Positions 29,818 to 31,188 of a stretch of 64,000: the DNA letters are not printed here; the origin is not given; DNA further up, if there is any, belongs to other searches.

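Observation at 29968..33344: Three tandem CheB-like REC-methylesterase paralogs with divergent catalytic residues and no other che genes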

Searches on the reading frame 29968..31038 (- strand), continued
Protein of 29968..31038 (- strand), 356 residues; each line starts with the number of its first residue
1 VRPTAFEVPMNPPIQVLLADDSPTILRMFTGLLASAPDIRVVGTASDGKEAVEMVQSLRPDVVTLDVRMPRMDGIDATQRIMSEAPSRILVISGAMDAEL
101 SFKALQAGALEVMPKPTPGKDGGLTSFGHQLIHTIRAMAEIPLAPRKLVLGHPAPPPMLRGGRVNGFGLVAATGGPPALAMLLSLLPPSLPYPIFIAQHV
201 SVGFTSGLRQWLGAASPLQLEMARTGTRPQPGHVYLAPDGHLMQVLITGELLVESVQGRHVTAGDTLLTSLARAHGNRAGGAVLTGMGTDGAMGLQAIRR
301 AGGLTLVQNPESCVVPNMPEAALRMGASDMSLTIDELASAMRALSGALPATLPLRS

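Call 10: find_homologous_proteins(query=window:29968-31011:-, max_evalue=1e-20)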
Query window:29968-31011:- (347 aa): 1271 proteins with E <= 1e-20 among 8000 candidates; the best 120 are listed.
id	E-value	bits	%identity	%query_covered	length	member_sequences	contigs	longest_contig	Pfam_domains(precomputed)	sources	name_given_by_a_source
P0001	1.4e-217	740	100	100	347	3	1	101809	PF01339.23,PF00072.31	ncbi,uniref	ncbi:MAG: chemotaxis protein CheB [Hyalangium sp.]|uniref:chemotaxis protein CheB n=1 Tax=Hyalangium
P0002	2.5e-192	657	89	100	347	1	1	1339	PF01339.23,PF00072.31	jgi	jgi:two-component system chemotaxis response regulator CheB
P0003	3.1e-181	620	84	100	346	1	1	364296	PF01339.23,PF00072.31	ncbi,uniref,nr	ncbi:chemotaxis protein CheB [Hyalangium versicolor]|uniref:chemotaxis protein CheB n=1 Tax=Hyalangi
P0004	2.9e-179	614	84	98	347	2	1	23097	PF01339.23,PF00072.31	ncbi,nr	ncbi:MAG: response regulator [Myxococcaceae bacterium]|nr:response regulator [Myxococcaceae bacteriu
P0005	1.4e-177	608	84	100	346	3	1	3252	PF01339.23,PF00072.31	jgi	jgi:two-component system, chemotaxis family, protein-glutamate methylesterase/glutaminase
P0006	5.5e-177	606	82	100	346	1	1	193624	PF01339.23,PF00072.31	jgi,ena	-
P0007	6.5e-176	603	83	94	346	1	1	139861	PF01339.23,PF00072.31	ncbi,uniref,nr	ncbi:chemotaxis protein CheB [Hyalangium gracile]|uniref:chemotaxis protein CheB n=1 Tax=Hyalangium 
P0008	1.2e-173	595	81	100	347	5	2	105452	PF01339.23,PF00072.31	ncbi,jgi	jgi:two-component system chemotaxis response regulator CheB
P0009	2.0e-172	591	81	99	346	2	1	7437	PF01339.23,PF00072.31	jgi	jgi:two-component system chemotaxis response regulator CheB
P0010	4.1e-172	590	81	98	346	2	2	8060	PF01339.23,PF00072.31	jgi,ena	jgi:two-component system chemotaxis response regulator CheB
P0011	5.5e-172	590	80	100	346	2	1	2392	PF01339.23,PF00072.31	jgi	jgi:two-component system, chemotaxis family, protein-glutamate methylesterase/glutaminase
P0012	6.6e-172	589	81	99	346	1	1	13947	PF01339.23,PF00072.31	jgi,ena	jgi:two-component system chemotaxis response regulator CheB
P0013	1.4e-171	588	80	100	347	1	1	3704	PF01339.23,PF00072.31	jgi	jgi:two-component system, chemotaxis family, protein-glutamate methylesterase/glutaminase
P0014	1.5e-171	588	80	100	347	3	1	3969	PF01339.23,PF00072.31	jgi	jgi:two-component system chemotaxis response regulator CheB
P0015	3.7e-170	584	80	100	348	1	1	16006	PF01339.23,PF00072.31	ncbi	-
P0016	2.3e-169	581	80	100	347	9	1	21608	PF01339.23,PF00072.31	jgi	jgi:two-component system chemotaxis response regulator CheB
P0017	7.8e-168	576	79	98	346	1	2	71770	PF01339.23,PF00072.31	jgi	jgi:two-component system chemotaxis response regulator CheB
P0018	1.9e-167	575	80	99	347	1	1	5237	PF01339.23,PF00072.31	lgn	-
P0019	6.1e-165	566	79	100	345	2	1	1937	PF01339.23,PF00072.31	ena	-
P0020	1.5e-163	562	78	100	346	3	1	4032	PF01339.23,PF00072.31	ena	-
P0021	2.2e-163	561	78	100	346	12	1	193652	PF01339.23,PF00072.31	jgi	jgi:two-component system chemotaxis response regulator CheB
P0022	2.2e-159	548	76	100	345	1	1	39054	PF01339.23,PF00072.31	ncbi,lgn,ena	-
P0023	5.7e-158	544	75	100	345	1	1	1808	PF01339.23,PF00072.31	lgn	-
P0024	2.2e-157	542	75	100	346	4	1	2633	PF01339.23,PF00072.31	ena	-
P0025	5.0e-156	537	74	99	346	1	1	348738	PF01339.23,PF00072.31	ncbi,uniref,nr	ncbi:chemotaxis protein CheB [Hyalangium rubrum]|uniref:protein-glutamate methylesterase n=1 Tax=Hya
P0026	1.1e-149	516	72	99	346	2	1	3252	PF01339.23,PF00072.31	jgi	jgi:two-component system, chemotaxis family, protein-glutamate methylesterase/glutaminase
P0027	2.1e-146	506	70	99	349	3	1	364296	PF01339.23,PF00072.31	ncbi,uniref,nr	ncbi:chemotaxis protein CheB [Hyalangium versicolor]|uniref:chemotaxis protein CheB n=1 Tax=Hyalangi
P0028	3.1e-145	502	68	100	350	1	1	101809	PF01339.23,PF00072.31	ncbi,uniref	ncbi:MAG: chemotaxis protein CheB [Hyalangium sp.]|uniref:chemotaxis protein CheB n=1 Tax=Hyalangium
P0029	3.6e-145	501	69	98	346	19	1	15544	PF01339.23,PF00072.31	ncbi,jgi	ncbi:MAG TPA: chemotaxis protein CheB [Myxococcaceae bacterium]|jgi:two-component system chemotaxis 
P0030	4.3e-145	501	70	100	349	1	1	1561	PF01339.23,PF00072.31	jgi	jgi:two-component system chemotaxis response regulator CheB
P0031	4.8e-144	498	69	99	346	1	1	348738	PF01339.23,PF00072.31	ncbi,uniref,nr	ncbi:chemotaxis protein CheB [Hyalangium rubrum]|uniref:protein-glutamate methylesterase n=1 Tax=Hya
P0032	5.6e-143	494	68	99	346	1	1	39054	PF01339.23,PF00072.31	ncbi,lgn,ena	-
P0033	2.1e-142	492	68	99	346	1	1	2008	PF01339.23,PF00072.31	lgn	-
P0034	1.4e-141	490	68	100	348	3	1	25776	PF01339.23,PF00072.31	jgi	jgi:two-component system chemotaxis response regulator CheB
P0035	1.7e-141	489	70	97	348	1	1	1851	PF01339.23,PF00072.31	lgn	-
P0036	1.9e-141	489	67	100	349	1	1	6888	PF01339.23,PF00072.31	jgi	jgi:two-component system, chemotaxis family, protein-glutamate methylesterase/glutaminase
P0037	2.5e-141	489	68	100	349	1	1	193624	PF01339.23,PF00072.31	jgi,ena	-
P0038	3.0e-141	489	70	99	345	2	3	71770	PF01339.23,PF00072.31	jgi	jgi:two-component system chemotaxis response regulator CheB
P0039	6.3e-141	488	67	100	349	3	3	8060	PF01339.23,PF00072.31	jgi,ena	jgi:two-component system chemotaxis response regulator CheB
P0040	2.8e-140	485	67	100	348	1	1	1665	PF01339.23,PF00072.31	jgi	jgi:two-component system chemotaxis response regulator CheB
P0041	3.0e-140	485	68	100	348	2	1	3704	PF01339.23,PF00072.31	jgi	jgi:two-component system, chemotaxis family, protein-glutamate methylesterase/glutaminase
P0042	5.3e-140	485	69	98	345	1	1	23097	PF01339.23,PF00072.31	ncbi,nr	ncbi:MAG: chemotaxis protein CheB [Myxococcaceae bacterium]|nr:chemotaxis protein CheB [Myxococcacea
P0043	5.9e-140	484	67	100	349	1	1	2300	PF01339.23,PF00072.31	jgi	jgi:two-component system chemotaxis response regulator CheB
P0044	4.2e-139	482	67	100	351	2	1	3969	PF01339.23,PF00072.31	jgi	jgi:two-component system chemotaxis response regulator CheB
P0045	5.5e-139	481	68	99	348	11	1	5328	PF01339.23,PF00072.31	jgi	jgi:two-component system chemotaxis response regulator CheB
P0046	7.5e-138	477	66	100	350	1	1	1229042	PF01339.23,PF00072.31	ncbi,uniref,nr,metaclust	ncbi:chemotaxis protein CheB [Hyalangium minutum]|uniref:protein-glutamate methylesterase n=1 Tax=Hy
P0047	2.4e-136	472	65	100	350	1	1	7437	PF01339.23,PF00072.31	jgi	jgi:two-component system chemotaxis response regulator CheB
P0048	3.2e-136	472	67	98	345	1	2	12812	PF01339.23,PF00072.31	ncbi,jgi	jgi:two-component system chemotaxis response regulator CheB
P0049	3.6e-136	472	69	96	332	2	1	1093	PF01339.23,PF00072.31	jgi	jgi:two-component system chemotaxis response regulator CheB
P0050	8.7e-136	471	65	100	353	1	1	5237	PF01339.23,PF00072.31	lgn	-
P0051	5.5e-131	455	65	97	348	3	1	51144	PF01339.23,PF00072.31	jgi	jgi:two-component system chemotaxis response regulator CheB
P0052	4.7e-130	452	67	94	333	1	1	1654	PF01339.23,PF00072.31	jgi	jgi:two-component system, chemotaxis family, protein-glutamate methylesterase/glutaminase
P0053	3.0e-112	393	57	99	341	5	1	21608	PF01339.23,PF00072.31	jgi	jgi:two-component system chemotaxis response regulator CheB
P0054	2.0e-110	387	56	98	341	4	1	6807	PF01339.23,PF00072.31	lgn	-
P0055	2.5e-109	384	56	99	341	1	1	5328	PF01339.23,PF00072.31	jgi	jgi:two-component system chemotaxis response regulator CheB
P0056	2.2e-108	381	55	97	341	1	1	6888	PF01339.23,PF00072.31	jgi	jgi:two-component system, chemotaxis family, protein-glutamate methylesterase/glutaminase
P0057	4.3e-108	380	55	97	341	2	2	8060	PF01339.23,PF00072.31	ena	-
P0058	5.1e-108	379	56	97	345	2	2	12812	PF01339.23,PF00072.31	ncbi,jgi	jgi:two-component system chemotaxis response regulator CheB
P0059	8.3e-107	375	54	97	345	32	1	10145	PF01339.23,PF00072.31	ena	-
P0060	3.2e-106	373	54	99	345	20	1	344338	PF01339.23,PF00072.31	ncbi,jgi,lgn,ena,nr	ncbi:MAG TPA: chemotaxis protein CheB [Myxococcaceae bacterium]|nr:chemotaxis protein CheB [Myxococc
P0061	3.7e-106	373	54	99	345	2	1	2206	PF01339.23,PF00072.31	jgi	jgi:two-component system chemotaxis response regulator CheB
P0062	1.1e-105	372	56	97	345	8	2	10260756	PF01339.23,PF00072.31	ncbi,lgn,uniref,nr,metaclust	ncbi:chemotaxis protein CheB [Stigmatella aurantiaca]|uniref:protein-glutamate methylesterase n=1 Ta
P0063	1.6e-100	355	54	97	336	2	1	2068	PF01339.23,PF00072.31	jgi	jgi:two-component system chemotaxis response regulator CheB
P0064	2.8e-94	334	55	89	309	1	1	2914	PF01339.23,PF00072.31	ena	-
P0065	6.2e-94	333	52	98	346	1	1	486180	PF01339.23,PF00072.31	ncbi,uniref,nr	ncbi:chemotaxis protein CheB [Hyalangium versicolor]|uniref:chemotaxis protein CheB n=1 Tax=Hyalangi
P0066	9.5e-94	332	50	97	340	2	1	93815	PF01339.23,PF00072.31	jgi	jgi:two-component system chemotaxis response regulator CheB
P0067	6.2e-89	317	80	54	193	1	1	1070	PF01339.23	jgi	jgi:two-component system chemotaxis response regulator CheB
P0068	4.4e-86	307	51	96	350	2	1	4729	PF01339.23,PF00072.31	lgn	-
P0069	1.4e-85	306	50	97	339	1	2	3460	PF01339.23,PF00072.31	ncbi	-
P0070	3.3e-85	304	48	97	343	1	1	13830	PF01339.23,PF00072.31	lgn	-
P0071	6.9e-85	303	50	89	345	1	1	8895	PF01339.23,PF00072.31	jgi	jgi:two-component system chemotaxis response regulator CheB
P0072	1.2e-83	299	48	97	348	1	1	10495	PF01339.23,PF00072.31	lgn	-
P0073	1.6e-83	299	47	97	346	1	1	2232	PF01339.23,PF00072.31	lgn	-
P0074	2.0e-83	299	46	98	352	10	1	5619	PF01339.23,PF00072.31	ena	-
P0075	5.7e-83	297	50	95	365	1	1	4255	PF01339.23,PF00072.31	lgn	-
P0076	1.3e-82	296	48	97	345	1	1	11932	PF01339.23,PF00072.31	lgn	-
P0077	3.4e-82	295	47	98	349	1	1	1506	PF01339.23,PF00072.31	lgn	-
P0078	4.0e-82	294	48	97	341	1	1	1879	PF01339.23,PF00072.31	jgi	jgi:two-component system, chemotaxis family, protein-glutamate methylesterase/glutaminase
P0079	4.0e-82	294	47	96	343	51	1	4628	PF01339.23,PF00072.31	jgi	jgi:two-component system chemotaxis response regulator CheB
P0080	5.5e-82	294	48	96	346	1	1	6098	PF01339.23,PF00072.31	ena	-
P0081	8.5e-82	293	48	97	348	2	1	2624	PF01339.23,PF00072.31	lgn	-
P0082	8.5e-82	293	48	95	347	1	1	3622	PF01339.23,PF00072.31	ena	-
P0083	1.4e-81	293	71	58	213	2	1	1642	PF01339.23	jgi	jgi:two-component system chemotaxis response regulator CheB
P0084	1.6e-81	292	47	96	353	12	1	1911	PF01339.23,PF00072.31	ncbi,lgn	-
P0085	2.0e-81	292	46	96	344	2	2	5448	PF01339.23,PF00072.31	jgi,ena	-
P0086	6.4e-81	290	45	96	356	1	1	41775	PF01339.23,PF00072.31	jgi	jgi:two-component system chemotaxis response regulator CheB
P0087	9.2e-81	290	47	95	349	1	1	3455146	PF01339.23,PF00072.31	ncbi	ncbi:MAG: chemotaxis protein CheB [Myxococcales bacterium]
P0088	1.1e-80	289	48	95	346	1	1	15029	PF01339.23,PF00072.31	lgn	-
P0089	1.3e-80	289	46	96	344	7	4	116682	PF01339.23,PF00072.31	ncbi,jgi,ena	ncbi:MAG TPA: chemotaxis-specific protein-glutamate methyltransferase CheB [Myxococcales bacterium]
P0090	2.2e-80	289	47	96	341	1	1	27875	PF01339.23,PF00072.31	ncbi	-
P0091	2.6e-80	288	46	100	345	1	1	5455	PF01339.23,PF00072.31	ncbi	-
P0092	3.1e-80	288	48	96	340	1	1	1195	PF01339.23,PF00072.31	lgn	-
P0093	4.0e-80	288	46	97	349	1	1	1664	PF01339.23,PF00072.31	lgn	-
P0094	4.5e-80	288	46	98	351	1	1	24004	PF01339.23,PF00072.31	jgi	jgi:two-component system, chemotaxis family, protein-glutamate methylesterase/glutaminase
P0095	6.3e-80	287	47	96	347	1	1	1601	PF01339.23,PF00072.31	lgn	-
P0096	7.8e-80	287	47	94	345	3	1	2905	PF01339.23,PF00072.31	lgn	-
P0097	8.7e-80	287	47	96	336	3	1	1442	PF01339.23,PF00072.31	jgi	jgi:two-component system chemotaxis response regulator CheB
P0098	1.5e-79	286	47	94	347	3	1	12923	PF01339.23,PF00072.31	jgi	jgi:two-component system, chemotaxis family, protein-glutamate methylesterase/glutaminase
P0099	2.1e-79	285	48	97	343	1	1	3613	PF01339.23,PF00072.31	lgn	-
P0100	3.2e-79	285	46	96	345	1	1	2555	PF01339.23,PF00072.31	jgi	jgi:two-component system, chemotaxis family, protein-glutamate methylesterase/glutaminase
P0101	3.3e-79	285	46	97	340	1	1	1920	PF01339.23,PF00072.31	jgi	-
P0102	6.3e-79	284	46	96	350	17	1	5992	PF01339.23,PF00072.31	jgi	jgi:two-component system, chemotaxis family, protein-glutamate methylesterase/glutaminase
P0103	7.0e-79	284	45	97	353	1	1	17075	PF01339.23,PF00072.31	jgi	jgi:two-component system chemotaxis response regulator CheB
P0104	9.7e-79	283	47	97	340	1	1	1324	PF01339.23,PF00072.31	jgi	jgi:two-component system, chemotaxis family, protein-glutamate methylesterase/glutaminase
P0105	1.1e-78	283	47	96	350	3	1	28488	PF01339.23,PF00072.31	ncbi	-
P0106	1.1e-78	283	47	96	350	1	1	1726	PF01339.23,PF00072.31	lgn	-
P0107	1.9e-78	282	49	92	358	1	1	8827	PF01339.23,PF00072.31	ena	-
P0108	2.4e-78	282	46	96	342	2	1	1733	PF01339.23,PF00072.31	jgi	-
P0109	2.7e-78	282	45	96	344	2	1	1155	PF01339.23,PF00072.31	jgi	-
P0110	2.9e-78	282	47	96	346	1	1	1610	PF01339.23,PF00072.31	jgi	jgi:two-component system, chemotaxis family, protein-glutamate methylesterase/glutaminase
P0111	3.0e-78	282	46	96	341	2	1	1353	PF01339.23,PF00072.31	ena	-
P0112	4.3e-78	281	46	97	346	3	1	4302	PF01339.23,PF00072.31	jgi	jgi:two-component system chemotaxis response regulator CheB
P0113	7.8e-78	280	46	95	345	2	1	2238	PF01339.23,PF00072.31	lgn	-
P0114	8.1e-78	280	46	94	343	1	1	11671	PF01339.23,PF00072.31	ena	-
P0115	8.7e-78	280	46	96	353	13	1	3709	PF01339.23,PF00072.31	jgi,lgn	jgi:two-component system chemotaxis response regulator CheB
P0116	6.4e-77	277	47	96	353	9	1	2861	PF01339.23,PF00072.31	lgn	-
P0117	8.9e-77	277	50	92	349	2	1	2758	PF01339.23,PF00072.31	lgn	-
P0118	8.4e-76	274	45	96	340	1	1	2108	PF01339.23,PF00072.31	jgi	jgi:two-component system chemotaxis response regulator CheB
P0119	9.5e-76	273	44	100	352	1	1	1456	PF01339.23,PF00072.31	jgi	jgi:two-component system chemotaxis response regulator CheB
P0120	1.6e-75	273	47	91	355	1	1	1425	PF01339.23,PF00072.31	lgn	-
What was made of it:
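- Checked: The real starts are the ATGs at 31011 (c1; its 347 aa are identical to public protein P0001, call 10) and 32227 (c2), not the longer GTG-extended ORFs.
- Public annotation calls them CheB (call 10).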

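Call 18: find_encoding_contigs(protein=P0062, flank=10000, max_places=3)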
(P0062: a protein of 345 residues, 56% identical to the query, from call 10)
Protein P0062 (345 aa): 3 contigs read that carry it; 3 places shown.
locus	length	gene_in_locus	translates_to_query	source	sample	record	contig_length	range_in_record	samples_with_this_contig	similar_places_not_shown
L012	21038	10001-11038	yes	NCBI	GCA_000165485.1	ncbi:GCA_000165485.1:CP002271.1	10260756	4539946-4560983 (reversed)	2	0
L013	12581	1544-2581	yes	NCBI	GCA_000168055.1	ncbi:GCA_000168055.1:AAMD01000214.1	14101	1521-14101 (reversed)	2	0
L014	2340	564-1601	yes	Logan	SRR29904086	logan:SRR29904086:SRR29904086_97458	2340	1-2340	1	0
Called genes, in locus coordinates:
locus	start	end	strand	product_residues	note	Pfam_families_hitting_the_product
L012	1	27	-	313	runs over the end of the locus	PF01479:S4, PF00849:PseudoU_synth_2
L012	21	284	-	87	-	-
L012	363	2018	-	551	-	-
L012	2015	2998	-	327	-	PF10609:ParA, PF00142:Fer4_NifH (faint), PF01656:CbiA, PF02374:ArsA_ATPase (weak), PF06564:CBP_BcsQ (weak), PF13614:AAA_31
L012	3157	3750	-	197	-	PF01844:HNH, PF14279:HNH_5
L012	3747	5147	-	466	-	PF03841:SelA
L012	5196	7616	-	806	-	PF13174:TPR_6 (faint), PF13432:TPR_16 (faint), PF14559:TPR_19 (faint), PF01464:SLT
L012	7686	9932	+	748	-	PF13185:GAF_2 (weak), PF00512:HisKA, PF02518:HATPase_c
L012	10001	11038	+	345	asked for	PF00072:Response_reg, PF01339:CheB_methylest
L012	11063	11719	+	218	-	PF13453:Zn_ribbon_TFIIB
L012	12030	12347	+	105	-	PF01609:DDE_Tnp_1, PF13586:DDE_Tnp_1_2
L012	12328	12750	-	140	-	PF11026:DUF2721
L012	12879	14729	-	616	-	PF01343:Peptidase_S49, PF00574:CLP_protease (faint), PF01343:Peptidase_S49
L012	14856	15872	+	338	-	-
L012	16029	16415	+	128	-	PF00903:Glyoxalase (faint)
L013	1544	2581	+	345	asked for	PF00072:Response_reg, PF01339:CheB_methylest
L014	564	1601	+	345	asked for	PF00072:Response_reg, PF01339:CheB_methylest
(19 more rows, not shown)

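Call 19: find_encoding_contigs(protein=P0066, flank=10000, max_places=2)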
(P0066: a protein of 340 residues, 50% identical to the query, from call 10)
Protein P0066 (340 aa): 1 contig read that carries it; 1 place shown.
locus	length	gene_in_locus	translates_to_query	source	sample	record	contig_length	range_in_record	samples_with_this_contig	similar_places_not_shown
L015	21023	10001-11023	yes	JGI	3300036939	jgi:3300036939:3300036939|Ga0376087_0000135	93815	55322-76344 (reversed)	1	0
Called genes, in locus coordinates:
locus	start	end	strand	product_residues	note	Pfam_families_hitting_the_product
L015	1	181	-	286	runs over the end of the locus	PF00515:TPR_1 (faint), PF07719:TPR_2 (faint), PF13174:TPR_6 (faint), PF13424:TPR_12 (faint), PF13428:TPR_14 (faint), PF13432:TPR_16 (faint), PF24575:TPR_Slam (faint), PF14559:TPR_19 (faint)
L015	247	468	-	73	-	-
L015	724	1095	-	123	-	-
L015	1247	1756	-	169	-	PF00702:Hydrolase (weak), PF08282:Hydrolase_3 (weak)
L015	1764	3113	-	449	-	-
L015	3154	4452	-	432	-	PF01790:LGT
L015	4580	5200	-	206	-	PF01252:Peptidase_A8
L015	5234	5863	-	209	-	PF01252:Peptidase_A8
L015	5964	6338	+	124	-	PF06916:FAM210A-B_dom (faint)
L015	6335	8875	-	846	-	-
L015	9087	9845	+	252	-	PF14451:Ub-Mut7C, PF01927:Mut7-C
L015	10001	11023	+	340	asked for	PF00072:Response_reg, PF01339:CheB_methylest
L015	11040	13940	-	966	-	PF00133:tRNA-synt_1, PF09334:tRNA-synt_1g, PF01406:tRNA-synt_1e (weak), PF09334:tRNA-synt_1g (weak), PF01921:tRNA-synt_1f (weak), PF08264:Anticodon_1, PF06827:zf-FPG_IleRS (weak)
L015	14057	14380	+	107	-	-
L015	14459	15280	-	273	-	-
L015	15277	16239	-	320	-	-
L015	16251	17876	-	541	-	-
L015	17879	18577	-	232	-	PF07811:TadE (weak)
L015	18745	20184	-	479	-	PF16697:Yop-YscD_cpl, PF00498:FHA, PF00158:Sigma54_activat, PF14532:Sigma54_activ_2, PF01078:Mg_chelatase (faint), PF07728:AAA_5 (weak), PF25601:AAA_lid_14, PF02954:HTH_8, +1 more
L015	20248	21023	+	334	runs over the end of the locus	PF18030:Rimk_N, PF14397:ATPgrasp_ST (faint), PF02955:GSH-S_ATP, PF08443:RimK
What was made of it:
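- On Cognate two-component pair with the adjacent histidine kinase: A c3-type gene occurs without an HK neighbour in L015 (call 19).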

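Call 32: find_encoding_contigs(protein=P0065, flank=10000, max_places=1)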
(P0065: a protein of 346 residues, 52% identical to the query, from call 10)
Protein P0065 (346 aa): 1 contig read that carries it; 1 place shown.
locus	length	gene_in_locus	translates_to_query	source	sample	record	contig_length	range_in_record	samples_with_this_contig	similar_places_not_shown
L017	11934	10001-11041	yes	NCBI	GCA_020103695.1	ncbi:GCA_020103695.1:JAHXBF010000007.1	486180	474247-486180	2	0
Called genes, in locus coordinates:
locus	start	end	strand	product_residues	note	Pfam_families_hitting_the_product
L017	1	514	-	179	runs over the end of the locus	PF04542:Sigma70_r2, PF08281:Sigma70_r4_2, PF04545:Sigma70_r4 (weak)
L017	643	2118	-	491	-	PF14025:DUF4241, PF13646:HEAT_2 (faint)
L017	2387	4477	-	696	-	PF03190:Thioredox_DsbH, PF13899:Thioredoxin_7, PF07221:GlcNAc_2-epim (faint)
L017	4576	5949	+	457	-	PF02366:PMT (weak), PF13231:PMT_2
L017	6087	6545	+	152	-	PF00072:Response_reg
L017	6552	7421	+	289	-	PF00072:Response_reg, PF01584:CheW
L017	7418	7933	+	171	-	PF01584:CheW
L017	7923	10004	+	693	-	PF01627:Hpt, PF02518:HATPase_c, PF01584:CheW, PF00072:Response_reg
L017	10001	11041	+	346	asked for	PF00072:Response_reg, PF01339:CheB_methylest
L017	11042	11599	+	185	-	PF02743:dCache_1 (weak)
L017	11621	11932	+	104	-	?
